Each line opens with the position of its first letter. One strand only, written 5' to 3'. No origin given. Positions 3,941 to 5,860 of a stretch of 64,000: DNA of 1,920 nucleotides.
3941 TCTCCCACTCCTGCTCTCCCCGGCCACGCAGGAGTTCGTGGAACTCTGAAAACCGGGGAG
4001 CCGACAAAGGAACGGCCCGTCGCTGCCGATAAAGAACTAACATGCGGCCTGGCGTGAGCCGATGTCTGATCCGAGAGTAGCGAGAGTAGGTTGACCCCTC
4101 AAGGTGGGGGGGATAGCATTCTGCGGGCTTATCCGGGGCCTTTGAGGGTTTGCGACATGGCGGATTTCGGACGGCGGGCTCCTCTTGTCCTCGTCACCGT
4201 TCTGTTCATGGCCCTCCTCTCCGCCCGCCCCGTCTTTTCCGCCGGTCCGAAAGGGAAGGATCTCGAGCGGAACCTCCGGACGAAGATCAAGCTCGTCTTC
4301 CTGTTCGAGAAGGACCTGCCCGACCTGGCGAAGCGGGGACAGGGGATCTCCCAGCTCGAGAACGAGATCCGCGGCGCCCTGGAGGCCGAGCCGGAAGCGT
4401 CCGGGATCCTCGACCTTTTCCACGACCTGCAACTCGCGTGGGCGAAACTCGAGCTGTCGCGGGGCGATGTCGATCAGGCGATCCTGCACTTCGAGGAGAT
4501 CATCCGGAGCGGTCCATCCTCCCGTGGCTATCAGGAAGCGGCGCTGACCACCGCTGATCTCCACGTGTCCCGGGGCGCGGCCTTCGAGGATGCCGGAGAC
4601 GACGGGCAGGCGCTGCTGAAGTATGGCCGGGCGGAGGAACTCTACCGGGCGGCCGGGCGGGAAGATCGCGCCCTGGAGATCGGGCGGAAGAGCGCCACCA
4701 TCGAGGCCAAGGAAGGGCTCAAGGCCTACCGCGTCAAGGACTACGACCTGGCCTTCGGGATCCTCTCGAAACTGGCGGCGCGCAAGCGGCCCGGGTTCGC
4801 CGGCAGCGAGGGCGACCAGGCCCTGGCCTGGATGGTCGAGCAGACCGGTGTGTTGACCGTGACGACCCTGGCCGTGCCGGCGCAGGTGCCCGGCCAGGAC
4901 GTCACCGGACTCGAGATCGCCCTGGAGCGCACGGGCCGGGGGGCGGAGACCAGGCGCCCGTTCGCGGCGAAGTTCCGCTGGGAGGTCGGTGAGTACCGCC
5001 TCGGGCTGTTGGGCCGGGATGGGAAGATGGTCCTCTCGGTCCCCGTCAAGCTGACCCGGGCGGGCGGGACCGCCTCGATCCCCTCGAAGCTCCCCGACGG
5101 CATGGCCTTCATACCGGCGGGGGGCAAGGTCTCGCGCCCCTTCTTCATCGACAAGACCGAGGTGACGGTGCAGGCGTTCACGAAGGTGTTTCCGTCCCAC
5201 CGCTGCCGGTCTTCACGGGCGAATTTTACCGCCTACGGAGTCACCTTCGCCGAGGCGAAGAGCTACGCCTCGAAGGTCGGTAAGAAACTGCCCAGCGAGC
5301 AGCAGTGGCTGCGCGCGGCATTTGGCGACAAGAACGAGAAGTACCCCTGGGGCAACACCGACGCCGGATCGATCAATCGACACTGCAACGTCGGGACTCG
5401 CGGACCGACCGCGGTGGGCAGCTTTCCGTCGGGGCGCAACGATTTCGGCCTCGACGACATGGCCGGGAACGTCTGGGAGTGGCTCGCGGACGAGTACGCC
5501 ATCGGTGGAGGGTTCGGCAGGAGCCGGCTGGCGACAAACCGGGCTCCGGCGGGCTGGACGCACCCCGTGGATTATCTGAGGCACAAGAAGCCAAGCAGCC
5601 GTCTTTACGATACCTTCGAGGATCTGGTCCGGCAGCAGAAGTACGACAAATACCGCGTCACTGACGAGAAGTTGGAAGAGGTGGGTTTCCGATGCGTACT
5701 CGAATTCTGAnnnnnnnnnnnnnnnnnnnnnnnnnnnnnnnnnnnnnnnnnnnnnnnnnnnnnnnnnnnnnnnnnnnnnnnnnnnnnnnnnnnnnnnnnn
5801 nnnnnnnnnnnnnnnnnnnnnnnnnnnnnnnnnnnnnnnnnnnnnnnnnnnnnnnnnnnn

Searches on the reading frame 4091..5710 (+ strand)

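Call 12: search_protein_families(library=pfam, proteins=[window:4091-5710:+], max_evalue=0.001)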
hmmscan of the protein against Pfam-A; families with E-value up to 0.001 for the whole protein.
window:4091-5710:+ (539 aa): 2 families
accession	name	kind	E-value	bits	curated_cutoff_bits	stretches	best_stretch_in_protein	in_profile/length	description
PF03781.23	FGE-sulfatase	-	1.3e-26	94.2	23.3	1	347-536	34-254/255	Sulfatase-modifying factor enzyme 1-like domain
PF13428.12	TPR_14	-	0.00043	21.1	23.5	0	112-150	2-40/44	Tetratricopeptide repeat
